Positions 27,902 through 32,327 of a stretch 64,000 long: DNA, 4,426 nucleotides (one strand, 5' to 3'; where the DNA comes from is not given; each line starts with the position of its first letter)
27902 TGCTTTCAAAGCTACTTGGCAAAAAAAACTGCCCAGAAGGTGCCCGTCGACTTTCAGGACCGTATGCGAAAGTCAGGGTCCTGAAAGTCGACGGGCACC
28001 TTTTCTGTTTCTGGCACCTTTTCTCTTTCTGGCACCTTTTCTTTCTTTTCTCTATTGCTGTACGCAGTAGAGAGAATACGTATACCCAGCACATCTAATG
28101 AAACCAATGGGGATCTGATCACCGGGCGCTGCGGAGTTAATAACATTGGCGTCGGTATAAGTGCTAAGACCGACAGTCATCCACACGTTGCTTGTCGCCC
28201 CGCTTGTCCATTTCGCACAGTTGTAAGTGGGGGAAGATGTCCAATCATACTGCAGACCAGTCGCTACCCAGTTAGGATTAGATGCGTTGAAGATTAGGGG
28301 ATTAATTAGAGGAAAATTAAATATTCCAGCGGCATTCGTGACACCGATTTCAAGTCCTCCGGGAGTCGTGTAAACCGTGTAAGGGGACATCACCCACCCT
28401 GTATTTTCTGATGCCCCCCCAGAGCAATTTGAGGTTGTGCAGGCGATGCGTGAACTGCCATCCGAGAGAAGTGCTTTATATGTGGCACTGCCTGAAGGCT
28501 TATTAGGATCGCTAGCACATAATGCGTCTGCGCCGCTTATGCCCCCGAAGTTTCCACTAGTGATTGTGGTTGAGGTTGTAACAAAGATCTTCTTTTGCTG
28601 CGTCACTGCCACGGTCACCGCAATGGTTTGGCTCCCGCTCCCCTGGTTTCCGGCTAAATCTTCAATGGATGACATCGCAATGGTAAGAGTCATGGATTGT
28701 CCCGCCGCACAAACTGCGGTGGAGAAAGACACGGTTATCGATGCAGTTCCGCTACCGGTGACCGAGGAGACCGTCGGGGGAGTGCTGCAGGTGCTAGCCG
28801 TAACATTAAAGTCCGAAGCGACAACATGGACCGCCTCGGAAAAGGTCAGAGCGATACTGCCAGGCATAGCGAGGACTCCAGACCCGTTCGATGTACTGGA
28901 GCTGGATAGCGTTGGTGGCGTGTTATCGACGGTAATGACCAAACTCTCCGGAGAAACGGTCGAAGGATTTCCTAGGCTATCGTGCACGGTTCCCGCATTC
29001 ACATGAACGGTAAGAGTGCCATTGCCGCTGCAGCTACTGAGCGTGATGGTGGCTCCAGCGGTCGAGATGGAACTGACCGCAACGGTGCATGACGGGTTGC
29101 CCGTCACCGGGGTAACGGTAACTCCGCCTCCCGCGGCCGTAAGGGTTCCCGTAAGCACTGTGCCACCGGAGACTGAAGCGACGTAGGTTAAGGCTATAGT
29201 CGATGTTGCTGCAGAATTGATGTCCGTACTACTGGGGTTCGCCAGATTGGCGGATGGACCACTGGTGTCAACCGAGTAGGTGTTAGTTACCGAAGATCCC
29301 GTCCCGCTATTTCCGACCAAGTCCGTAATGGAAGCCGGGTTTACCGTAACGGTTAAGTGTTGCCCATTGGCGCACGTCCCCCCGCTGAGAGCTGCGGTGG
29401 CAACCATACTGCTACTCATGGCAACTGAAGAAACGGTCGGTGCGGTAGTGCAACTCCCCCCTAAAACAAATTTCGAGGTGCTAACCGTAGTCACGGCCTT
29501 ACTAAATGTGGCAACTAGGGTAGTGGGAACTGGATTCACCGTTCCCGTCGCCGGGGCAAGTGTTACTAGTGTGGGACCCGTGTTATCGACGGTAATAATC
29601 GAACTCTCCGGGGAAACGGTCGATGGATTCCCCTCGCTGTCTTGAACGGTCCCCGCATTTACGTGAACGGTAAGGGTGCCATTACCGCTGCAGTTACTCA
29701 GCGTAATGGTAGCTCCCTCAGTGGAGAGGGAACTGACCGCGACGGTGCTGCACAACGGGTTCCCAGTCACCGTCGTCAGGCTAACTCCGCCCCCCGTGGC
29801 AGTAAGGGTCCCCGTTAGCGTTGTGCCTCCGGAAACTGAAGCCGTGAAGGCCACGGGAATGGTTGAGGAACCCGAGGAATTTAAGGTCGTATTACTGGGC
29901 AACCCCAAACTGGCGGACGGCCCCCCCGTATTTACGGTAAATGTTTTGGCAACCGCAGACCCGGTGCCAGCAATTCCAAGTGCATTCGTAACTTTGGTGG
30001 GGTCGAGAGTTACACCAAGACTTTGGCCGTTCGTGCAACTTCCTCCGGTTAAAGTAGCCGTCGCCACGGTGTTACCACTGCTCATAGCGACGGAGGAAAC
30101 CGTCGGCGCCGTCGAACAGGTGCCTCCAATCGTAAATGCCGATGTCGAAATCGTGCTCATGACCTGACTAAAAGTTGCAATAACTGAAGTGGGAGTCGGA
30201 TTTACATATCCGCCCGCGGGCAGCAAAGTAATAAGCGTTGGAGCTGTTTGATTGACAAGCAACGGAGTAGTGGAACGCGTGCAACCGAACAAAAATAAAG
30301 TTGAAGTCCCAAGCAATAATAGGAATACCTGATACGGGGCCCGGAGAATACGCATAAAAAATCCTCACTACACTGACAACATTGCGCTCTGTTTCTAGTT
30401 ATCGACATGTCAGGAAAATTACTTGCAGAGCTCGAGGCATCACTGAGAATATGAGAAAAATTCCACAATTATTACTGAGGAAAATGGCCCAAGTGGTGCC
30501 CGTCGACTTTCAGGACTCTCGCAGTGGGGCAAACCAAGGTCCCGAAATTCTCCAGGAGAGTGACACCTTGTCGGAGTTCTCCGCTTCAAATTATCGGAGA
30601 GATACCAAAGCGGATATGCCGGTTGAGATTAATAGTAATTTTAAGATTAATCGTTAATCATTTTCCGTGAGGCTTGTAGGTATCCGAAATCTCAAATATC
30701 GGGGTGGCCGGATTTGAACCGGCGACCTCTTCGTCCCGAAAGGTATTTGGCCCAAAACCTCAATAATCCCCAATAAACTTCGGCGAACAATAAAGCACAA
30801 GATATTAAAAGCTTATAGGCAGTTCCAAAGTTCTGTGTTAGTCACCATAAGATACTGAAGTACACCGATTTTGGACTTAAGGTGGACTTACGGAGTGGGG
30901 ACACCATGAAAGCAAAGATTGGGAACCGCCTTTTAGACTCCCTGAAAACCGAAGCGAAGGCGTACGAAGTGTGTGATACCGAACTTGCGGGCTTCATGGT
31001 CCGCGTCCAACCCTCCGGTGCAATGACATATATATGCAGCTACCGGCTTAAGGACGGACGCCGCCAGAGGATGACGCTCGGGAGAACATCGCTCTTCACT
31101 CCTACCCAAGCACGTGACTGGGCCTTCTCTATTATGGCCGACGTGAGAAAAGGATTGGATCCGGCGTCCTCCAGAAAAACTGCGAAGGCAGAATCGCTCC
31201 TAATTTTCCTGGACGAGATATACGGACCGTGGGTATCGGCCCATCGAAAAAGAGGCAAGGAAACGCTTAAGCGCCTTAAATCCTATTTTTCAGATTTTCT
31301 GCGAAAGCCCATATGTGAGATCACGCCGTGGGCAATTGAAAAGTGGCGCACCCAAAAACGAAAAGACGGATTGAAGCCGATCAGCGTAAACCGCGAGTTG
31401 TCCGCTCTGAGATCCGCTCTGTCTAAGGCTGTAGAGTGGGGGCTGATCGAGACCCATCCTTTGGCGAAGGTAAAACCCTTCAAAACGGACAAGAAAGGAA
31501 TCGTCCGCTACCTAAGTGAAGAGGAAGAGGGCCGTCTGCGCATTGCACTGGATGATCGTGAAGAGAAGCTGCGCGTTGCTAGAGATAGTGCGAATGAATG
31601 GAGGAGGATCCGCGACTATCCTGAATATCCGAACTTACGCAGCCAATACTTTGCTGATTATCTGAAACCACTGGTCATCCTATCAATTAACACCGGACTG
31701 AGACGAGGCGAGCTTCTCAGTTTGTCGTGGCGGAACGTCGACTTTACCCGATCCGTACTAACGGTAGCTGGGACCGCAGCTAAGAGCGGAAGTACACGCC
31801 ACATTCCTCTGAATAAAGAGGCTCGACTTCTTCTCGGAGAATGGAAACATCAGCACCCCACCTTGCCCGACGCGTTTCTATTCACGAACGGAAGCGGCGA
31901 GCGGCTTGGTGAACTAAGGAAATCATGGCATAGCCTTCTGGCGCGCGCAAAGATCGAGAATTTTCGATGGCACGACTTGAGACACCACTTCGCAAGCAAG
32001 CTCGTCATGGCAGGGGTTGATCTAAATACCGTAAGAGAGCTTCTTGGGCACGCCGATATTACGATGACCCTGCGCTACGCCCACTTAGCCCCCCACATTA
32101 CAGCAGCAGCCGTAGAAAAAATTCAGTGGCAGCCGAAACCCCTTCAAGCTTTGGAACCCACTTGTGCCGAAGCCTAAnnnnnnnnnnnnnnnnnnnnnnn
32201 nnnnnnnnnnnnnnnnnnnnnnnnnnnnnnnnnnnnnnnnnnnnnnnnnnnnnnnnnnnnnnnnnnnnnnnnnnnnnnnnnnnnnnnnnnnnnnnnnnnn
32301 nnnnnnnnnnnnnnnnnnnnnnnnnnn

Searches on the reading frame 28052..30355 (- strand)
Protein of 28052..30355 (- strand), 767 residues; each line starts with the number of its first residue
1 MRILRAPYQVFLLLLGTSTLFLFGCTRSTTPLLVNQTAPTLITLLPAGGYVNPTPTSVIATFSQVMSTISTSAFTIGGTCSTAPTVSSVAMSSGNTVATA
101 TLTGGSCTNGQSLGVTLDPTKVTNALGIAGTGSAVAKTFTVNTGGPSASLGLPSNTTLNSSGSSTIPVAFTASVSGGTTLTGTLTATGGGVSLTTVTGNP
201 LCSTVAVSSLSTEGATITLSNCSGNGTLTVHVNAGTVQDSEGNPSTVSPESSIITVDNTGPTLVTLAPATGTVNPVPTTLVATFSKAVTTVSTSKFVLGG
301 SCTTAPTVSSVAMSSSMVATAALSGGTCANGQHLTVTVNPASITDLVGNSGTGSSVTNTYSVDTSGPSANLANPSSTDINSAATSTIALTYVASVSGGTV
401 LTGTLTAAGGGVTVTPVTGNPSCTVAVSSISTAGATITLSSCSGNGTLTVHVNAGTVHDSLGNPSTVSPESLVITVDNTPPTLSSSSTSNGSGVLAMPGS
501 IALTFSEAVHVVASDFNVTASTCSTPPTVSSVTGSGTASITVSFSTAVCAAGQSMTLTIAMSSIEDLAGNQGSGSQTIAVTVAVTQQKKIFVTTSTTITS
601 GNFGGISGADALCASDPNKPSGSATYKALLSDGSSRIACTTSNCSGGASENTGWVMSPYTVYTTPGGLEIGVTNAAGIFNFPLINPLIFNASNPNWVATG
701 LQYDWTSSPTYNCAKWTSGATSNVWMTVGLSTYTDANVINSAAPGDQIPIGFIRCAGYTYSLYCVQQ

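Call 8: search_protein_families(library=pfam, proteins=[window:28052-30355:-], max_evalue=0.01)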
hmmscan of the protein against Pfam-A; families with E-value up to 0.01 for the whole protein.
window:28052-30355:- (767 aa): 4 families
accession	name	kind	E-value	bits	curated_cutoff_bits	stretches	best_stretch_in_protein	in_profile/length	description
PF07588.17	DUF1554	-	4.8e-34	117.6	27.5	1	598-723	3-126/136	Protein of unknown function (DUF1554)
PF13205.12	Big_5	-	7.7e-22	78.4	23.6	2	477-572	1-95/105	Bacterial Ig-like domain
PF19078.6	Big_12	-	8.9e-06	26.3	27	1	257-362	1-102/102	Bacterial Ig-like domain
PF04234.18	CopC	-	0.00029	22.2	23.3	0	482-533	3-53/92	CopC domain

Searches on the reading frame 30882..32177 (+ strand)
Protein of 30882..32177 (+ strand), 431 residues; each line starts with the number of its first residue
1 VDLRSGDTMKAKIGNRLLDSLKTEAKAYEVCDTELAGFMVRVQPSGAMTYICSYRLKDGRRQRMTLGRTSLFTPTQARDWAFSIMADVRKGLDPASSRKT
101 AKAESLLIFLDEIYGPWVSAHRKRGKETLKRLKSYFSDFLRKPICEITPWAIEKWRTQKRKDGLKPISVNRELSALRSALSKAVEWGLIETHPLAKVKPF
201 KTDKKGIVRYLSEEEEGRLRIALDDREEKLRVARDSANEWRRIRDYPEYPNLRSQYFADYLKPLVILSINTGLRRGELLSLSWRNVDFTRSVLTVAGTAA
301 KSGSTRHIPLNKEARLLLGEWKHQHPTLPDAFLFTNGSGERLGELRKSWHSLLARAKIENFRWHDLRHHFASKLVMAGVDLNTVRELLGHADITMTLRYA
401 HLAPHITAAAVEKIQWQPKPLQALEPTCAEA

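Call 8: search_protein_families(library=pfam, proteins=[window:30882-32177:+], max_evalue=0.01)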
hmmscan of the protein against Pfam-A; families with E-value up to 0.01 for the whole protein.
window:30882-32177:+ (431 aa): 4 families
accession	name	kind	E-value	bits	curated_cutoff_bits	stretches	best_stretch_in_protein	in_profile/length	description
PF00589.27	Phage_integrase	-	1.3e-29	103.6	27.1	1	260-403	23-169/172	Phage integrase family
PF13356.12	Arm-DNA-bind_3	-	7.5e-14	52.1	27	1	29-100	16-82/83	Arm DNA-binding domain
PF24624.1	Int_N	-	3.5e-07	31.3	27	1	120-201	18-100/100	Phage integrase, N-terminal domain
PF13102.12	Phage_int_SAM_5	-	0.0002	22.1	22.3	1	119-197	15-96/98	Phage integrase SAM-like domain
